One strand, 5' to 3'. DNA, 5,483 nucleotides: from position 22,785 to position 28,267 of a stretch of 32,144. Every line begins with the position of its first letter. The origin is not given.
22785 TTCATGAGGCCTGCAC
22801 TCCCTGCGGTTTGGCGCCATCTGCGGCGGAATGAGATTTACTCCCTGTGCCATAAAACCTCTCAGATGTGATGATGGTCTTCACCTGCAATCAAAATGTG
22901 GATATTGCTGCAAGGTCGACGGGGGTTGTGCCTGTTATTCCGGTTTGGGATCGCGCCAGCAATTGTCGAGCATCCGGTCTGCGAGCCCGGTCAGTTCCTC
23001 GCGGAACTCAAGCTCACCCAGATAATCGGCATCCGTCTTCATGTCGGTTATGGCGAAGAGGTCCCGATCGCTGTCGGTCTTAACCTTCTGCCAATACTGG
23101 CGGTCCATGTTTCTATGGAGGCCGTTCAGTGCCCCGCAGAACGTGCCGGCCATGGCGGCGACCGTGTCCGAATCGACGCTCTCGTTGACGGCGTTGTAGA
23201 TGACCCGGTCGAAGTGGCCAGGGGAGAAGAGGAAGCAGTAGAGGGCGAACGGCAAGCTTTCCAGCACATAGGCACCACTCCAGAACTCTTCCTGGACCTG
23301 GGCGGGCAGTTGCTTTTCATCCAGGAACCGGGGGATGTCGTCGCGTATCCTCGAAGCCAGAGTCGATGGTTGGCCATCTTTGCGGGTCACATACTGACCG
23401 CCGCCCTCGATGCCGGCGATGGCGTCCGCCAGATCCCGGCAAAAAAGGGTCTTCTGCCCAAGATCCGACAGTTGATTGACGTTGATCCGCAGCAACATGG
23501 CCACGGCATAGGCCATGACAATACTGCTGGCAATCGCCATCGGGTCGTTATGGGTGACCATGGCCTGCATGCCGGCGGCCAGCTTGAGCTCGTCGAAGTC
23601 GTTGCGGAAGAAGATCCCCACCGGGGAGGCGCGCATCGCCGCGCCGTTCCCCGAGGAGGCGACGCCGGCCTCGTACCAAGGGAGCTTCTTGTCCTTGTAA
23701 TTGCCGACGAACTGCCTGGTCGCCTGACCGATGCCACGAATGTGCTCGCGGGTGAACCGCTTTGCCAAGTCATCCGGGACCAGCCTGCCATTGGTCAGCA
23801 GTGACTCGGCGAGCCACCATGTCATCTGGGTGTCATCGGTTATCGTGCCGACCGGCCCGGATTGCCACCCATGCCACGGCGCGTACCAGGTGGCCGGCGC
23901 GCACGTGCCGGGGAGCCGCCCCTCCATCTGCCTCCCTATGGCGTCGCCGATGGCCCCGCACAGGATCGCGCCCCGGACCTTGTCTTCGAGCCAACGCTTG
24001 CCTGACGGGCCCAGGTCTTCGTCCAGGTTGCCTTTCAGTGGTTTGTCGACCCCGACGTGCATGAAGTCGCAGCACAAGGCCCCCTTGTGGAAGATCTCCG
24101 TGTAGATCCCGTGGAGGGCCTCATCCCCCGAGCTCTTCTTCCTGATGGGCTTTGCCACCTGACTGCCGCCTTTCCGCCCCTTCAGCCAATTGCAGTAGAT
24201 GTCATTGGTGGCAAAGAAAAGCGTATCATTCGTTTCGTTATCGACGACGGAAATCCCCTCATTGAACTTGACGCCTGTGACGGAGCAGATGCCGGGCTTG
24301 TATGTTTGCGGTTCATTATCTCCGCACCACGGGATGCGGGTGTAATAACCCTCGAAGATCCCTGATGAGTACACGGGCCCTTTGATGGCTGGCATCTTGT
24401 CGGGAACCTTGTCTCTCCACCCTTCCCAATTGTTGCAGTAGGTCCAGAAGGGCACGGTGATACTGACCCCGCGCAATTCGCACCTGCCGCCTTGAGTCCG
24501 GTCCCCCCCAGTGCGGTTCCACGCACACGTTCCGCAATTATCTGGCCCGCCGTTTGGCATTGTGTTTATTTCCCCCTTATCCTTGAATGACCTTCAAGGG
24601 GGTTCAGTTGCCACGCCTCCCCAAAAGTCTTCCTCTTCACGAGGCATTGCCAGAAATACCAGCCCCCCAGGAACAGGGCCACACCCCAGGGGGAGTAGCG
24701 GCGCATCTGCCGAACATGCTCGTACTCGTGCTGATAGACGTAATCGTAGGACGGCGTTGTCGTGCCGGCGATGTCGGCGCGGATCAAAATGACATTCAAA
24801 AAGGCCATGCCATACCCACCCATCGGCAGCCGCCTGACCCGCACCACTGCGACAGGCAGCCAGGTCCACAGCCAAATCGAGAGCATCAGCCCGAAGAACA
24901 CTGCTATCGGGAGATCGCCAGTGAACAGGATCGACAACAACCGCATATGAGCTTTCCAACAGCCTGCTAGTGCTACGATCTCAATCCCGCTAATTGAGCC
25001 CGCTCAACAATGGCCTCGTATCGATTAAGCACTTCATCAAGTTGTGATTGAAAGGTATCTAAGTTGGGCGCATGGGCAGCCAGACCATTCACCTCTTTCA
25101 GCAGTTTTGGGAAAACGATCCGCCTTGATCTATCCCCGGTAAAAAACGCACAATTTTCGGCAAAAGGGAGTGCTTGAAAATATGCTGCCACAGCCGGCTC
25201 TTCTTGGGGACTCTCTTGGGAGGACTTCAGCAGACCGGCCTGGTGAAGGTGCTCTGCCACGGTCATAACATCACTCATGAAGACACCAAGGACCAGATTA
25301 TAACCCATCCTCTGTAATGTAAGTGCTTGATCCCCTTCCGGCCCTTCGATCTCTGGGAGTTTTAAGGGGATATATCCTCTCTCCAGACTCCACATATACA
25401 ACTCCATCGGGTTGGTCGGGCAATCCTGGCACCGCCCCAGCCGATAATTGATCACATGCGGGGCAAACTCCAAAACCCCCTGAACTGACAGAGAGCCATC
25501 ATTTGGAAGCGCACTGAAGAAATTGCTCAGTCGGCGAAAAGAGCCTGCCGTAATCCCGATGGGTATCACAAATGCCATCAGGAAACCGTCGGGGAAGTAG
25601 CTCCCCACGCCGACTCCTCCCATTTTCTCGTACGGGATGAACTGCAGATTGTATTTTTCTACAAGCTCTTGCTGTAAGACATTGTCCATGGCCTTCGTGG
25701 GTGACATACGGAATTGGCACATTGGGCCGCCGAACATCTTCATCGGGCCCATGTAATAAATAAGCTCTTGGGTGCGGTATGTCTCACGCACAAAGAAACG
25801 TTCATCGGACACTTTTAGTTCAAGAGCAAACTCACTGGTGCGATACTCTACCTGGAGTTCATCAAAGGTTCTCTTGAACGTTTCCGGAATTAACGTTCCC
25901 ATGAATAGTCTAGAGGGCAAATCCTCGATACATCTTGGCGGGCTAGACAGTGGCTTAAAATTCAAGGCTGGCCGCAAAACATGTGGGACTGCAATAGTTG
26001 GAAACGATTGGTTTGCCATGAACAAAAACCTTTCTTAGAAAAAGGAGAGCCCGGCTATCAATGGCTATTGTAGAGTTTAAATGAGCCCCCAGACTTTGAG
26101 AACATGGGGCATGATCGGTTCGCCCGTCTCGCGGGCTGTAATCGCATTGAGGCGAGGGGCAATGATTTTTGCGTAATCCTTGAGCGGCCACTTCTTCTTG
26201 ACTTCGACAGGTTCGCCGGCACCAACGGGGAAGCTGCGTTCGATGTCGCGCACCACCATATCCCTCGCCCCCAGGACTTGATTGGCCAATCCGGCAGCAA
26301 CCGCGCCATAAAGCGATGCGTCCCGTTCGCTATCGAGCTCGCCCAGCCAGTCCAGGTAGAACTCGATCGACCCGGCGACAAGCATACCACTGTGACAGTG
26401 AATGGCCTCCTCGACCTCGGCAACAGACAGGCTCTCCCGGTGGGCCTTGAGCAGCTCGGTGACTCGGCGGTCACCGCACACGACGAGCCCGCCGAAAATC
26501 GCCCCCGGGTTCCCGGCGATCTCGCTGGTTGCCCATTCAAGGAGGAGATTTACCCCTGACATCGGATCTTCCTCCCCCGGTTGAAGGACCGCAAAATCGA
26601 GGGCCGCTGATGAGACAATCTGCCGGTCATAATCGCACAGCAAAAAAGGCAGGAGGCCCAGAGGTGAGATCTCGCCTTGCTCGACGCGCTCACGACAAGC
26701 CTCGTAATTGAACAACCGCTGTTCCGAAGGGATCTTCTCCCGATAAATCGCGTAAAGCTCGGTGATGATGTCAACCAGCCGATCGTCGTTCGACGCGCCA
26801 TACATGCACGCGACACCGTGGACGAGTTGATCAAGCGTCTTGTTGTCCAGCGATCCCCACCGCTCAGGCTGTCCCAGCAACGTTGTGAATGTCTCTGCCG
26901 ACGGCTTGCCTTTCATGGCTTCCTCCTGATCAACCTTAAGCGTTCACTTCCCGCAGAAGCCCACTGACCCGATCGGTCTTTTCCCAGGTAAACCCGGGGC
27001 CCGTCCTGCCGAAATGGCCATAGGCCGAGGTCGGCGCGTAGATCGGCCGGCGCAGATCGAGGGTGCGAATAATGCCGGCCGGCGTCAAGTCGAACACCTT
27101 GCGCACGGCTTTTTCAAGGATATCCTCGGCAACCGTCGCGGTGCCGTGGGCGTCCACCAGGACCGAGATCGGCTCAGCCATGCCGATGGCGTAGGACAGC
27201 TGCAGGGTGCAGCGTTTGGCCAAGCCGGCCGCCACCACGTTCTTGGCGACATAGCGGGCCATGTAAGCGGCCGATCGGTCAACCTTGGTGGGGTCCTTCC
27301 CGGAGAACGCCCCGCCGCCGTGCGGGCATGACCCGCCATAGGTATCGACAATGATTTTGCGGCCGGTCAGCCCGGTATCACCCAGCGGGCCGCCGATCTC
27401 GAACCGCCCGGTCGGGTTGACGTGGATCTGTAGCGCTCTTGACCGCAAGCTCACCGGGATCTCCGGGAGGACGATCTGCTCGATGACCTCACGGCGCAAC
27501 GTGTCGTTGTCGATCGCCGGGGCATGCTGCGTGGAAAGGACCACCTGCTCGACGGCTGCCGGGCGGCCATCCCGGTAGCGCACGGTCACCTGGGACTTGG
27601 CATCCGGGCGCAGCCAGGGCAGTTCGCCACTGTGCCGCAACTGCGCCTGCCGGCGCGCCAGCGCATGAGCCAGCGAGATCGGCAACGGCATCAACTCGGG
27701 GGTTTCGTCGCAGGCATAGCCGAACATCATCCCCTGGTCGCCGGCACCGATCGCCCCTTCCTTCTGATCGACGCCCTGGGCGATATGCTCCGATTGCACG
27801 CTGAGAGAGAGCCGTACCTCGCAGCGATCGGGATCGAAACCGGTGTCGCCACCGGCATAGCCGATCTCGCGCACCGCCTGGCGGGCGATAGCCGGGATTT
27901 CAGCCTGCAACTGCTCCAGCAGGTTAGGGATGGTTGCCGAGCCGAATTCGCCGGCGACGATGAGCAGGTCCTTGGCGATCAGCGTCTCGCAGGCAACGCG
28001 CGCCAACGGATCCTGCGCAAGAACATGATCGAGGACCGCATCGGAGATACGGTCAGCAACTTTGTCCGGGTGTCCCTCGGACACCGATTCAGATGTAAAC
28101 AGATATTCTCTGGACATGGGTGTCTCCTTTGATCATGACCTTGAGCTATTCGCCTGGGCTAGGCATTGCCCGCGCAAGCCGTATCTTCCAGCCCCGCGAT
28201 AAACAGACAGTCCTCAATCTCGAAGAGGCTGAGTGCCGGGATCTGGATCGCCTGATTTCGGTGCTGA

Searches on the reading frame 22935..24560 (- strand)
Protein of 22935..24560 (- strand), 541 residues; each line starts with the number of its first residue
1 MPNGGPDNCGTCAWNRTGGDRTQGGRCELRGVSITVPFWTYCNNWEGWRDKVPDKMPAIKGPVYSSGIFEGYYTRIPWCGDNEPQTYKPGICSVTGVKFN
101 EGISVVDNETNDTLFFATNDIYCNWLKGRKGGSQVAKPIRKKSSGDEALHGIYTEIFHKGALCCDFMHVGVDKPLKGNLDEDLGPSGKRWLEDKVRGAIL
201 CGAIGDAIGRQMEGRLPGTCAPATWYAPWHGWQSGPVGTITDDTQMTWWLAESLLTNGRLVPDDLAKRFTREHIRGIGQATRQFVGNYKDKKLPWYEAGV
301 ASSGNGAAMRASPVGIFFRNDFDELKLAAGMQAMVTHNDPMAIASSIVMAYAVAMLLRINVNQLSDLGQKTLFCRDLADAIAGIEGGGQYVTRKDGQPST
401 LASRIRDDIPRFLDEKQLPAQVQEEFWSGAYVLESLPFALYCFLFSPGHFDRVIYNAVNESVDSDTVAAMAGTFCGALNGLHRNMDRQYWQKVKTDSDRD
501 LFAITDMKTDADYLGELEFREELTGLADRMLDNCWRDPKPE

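Call 15: search_protein_families(library=pfam, proteins=[window:22935-24560:-], max_evalue=0.001)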
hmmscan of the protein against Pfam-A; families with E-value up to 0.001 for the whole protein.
window:22935-24560:- (541 aa): 1 family
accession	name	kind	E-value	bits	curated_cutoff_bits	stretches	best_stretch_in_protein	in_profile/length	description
PF03747.19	ADP_ribosyl_GH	-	5.4e-60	203.9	26.2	1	197-481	1-281/287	ADP-ribosylglycohydrolase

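Call 17: search_protein_families(library=padloc, proteins=[window:22935-24560:-], max_evalue=0.001)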
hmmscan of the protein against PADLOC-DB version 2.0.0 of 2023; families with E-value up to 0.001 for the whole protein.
window:22935-24560:- (541 aa): 0 families

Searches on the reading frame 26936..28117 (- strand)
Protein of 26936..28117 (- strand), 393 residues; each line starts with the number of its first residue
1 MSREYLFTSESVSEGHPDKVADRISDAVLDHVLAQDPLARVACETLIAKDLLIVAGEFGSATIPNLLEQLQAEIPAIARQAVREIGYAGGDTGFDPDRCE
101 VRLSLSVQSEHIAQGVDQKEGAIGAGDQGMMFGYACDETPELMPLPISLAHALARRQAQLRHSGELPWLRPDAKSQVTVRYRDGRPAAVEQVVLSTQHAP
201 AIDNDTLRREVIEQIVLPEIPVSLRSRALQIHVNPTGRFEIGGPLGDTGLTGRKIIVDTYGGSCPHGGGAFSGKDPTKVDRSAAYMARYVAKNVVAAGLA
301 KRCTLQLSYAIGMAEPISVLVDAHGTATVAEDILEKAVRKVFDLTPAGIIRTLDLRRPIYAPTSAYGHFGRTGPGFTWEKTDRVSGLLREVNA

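Call 15: search_protein_families(library=pfam, proteins=[window:26936-28117:-], max_evalue=0.001)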
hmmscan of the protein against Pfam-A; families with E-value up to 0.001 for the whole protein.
window:26936-28117:- (393 aa): 3 families
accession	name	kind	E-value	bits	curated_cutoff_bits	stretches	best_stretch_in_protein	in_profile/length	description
PF02773.21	S-AdoMet_synt_C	-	2.6e-66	222.2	25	1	241-380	1-138/138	S-adenosylmethionine synthetase, C-terminal domain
PF02772.21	S-AdoMet_synt_M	-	4.1e-47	159.7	29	1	123-239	2-120/120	S-adenosylmethionine synthetase, central domain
PF00438.25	S-AdoMet_synt_N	-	2.6e-34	118.1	33.1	1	5-109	2-98/99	S-adenosylmethionine synthetase, N-terminal domain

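Call 59: find_related_loci(query=window:26936-28117:-, collection=genome_contigs, flank=3000)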
Query window:26936-28117:- (393 aa) in genome_contigs; peptide patterns used: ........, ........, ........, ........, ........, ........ (x = any residue, [..] = any of these).
600 stretches matched a pattern (row limit reached: there are more); 599 encode a relative of the query (tblastn E <= 1e-3); the best 80 are kept; 80 distinct loci.
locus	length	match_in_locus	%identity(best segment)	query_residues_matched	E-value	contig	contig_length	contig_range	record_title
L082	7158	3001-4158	66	1-387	1e-171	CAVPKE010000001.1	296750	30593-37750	MAG: uncultured beta proteobacterium isolate MFD10007.bin.2.71 genome assembly, contig: contig_108675, whole genome shot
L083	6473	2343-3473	65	2-379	2e-168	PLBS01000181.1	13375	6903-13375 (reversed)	MAG: Gallionella sp. isolate palsa_995 73.20111000_P3M.48_contig_10401, whole genome shotgun sequence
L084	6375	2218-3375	61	3-389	7e-158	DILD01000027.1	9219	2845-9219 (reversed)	MAG TPA_asm: Thiobacillus denitrificans isolate UBA5601 UBA5601_contig_2630, whole genome shotgun sequence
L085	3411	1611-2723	60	5-387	7e-162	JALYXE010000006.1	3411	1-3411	MAG: Acidobacteriota bacterium isolate KAP bin5 SD1490-92_k127_977805, whole genome shotgun sequence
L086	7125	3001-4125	58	3-389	8e-154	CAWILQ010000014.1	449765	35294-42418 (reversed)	MAG: Candidatus Acidoferrales bacterium isolate MFD03346.bin.1.144 genome assembly, contig: contig_14895, whole genome s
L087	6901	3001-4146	60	1-387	5e-152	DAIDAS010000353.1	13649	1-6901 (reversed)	MAG TPA_asm: bacterium isolate clean1845 k141_150043, whole genome shotgun sequence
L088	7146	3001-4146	60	1-387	3e-151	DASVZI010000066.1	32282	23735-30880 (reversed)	MAG TPA_asm: Rhodocyclaceae bacterium isolate SMAG_U2624 k141_7741, whole genome shotgun sequence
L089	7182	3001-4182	57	1-392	6e-151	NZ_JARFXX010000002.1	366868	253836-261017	Neopoerus faecalis strain CMD_1836 LM_D8_4-BHI_SB-7_1_NODE_2_length_366868, whole genome shotgun sequence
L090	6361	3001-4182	59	3-393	4e-150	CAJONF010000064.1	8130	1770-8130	uncultured Selenomonadaceae bacterium isolate Rumen_Coassembly_mag_1253 genome assembly, contig: k87_3240830, whole geno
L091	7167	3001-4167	60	1-387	4e-150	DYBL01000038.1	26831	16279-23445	MAG TPA_asm: Clostridiales bacterium isolate HRGM_Genome_1975 HRGM_Genome_1975_38, whole genome shotgun sequence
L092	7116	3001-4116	60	6-387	2e-149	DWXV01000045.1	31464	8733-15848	MAG TPA_asm: Candidatus Allofournierella excrementigallinarum isolate 1136 ChiHile28__C127002_L31464_SAMN08010229, whole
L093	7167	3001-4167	60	1-387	4e-149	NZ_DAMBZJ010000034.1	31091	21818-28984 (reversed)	MAG: Oscillibacter sp. isolate CTOTU49456 NODE_142_length_31091_cov_3.100464, whole genome shotgun sequence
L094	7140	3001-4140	60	3-387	2e-148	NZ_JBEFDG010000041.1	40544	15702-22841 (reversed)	MAG: Corticimicrobacter sp. isolate E5_2 E5_k97_590047, whole genome shotgun sequence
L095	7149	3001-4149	59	4-391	1e-148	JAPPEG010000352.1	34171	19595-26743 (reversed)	MAG: Gemmatimonadota bacterium isolate IRC4_bin_45 NODE_1023_length_34171_cov_24.4697, whole genome shotgun sequence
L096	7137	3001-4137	59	4-387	5e-148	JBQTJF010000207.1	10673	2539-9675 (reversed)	MAG: Betaproteobacteria bacterium isolate SAR238 c_000000297428, whole genome shotgun sequence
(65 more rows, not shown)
